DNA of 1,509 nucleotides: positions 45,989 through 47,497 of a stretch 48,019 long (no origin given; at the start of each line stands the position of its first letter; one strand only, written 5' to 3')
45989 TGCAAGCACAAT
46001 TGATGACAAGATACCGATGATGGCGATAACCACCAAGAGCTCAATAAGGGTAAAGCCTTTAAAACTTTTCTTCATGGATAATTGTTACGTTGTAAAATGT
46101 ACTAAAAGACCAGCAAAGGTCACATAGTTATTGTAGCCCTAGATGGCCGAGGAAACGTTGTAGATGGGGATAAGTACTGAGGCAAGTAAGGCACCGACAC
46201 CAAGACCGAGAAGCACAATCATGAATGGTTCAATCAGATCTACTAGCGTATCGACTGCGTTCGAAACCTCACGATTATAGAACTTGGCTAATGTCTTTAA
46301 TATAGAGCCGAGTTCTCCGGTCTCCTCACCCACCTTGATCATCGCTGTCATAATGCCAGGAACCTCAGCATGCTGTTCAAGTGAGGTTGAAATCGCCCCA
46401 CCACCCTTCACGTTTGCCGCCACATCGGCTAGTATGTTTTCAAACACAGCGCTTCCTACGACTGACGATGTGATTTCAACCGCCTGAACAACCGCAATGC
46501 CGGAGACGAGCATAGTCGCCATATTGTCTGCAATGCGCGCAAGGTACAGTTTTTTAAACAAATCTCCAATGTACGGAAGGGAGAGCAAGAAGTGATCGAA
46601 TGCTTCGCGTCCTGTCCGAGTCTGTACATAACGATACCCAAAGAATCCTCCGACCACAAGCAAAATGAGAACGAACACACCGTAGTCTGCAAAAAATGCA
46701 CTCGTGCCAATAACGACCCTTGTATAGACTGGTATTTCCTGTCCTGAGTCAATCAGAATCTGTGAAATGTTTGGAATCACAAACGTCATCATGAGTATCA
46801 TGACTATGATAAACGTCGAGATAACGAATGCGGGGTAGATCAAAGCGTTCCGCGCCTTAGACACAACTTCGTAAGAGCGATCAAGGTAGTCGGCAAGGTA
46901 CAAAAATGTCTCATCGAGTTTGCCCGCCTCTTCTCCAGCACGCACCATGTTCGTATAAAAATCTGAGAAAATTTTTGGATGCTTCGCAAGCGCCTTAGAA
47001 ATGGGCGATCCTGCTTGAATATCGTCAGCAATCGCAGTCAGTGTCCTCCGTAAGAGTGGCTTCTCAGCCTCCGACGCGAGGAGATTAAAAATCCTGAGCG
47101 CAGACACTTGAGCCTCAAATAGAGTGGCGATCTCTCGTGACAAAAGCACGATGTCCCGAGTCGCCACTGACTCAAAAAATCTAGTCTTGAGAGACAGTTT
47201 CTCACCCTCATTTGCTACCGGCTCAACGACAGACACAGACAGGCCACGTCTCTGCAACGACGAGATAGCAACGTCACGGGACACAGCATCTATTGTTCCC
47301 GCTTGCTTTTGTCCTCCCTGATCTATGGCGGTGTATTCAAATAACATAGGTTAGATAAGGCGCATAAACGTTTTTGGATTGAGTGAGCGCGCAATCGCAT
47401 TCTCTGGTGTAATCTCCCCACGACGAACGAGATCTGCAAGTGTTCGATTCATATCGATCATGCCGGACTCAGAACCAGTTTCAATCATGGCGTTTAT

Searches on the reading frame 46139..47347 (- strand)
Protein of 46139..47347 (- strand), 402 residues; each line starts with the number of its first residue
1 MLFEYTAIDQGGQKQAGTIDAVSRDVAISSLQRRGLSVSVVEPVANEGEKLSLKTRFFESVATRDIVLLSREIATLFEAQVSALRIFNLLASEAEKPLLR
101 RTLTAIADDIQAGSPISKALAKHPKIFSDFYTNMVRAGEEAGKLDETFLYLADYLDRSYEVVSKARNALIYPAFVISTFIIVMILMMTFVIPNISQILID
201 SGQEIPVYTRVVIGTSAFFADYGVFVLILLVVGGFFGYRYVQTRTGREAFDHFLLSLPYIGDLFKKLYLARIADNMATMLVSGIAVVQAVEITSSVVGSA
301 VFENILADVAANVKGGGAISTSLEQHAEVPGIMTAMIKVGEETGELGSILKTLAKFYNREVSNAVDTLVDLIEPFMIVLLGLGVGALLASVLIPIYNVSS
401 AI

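Call 76: search_protein_families(library=pfam, proteins=[window:46139-47347:-], max_evalue=0.0001)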
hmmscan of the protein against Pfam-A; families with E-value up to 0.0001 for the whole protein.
window:46139-47347:- (402 aa): 1 family
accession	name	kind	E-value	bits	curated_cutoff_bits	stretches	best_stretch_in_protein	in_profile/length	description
PF00482.28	T2SSF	-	1.7e-53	180.3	25.2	2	70-192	2-125/125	Type II secretion system (T2SS), protein F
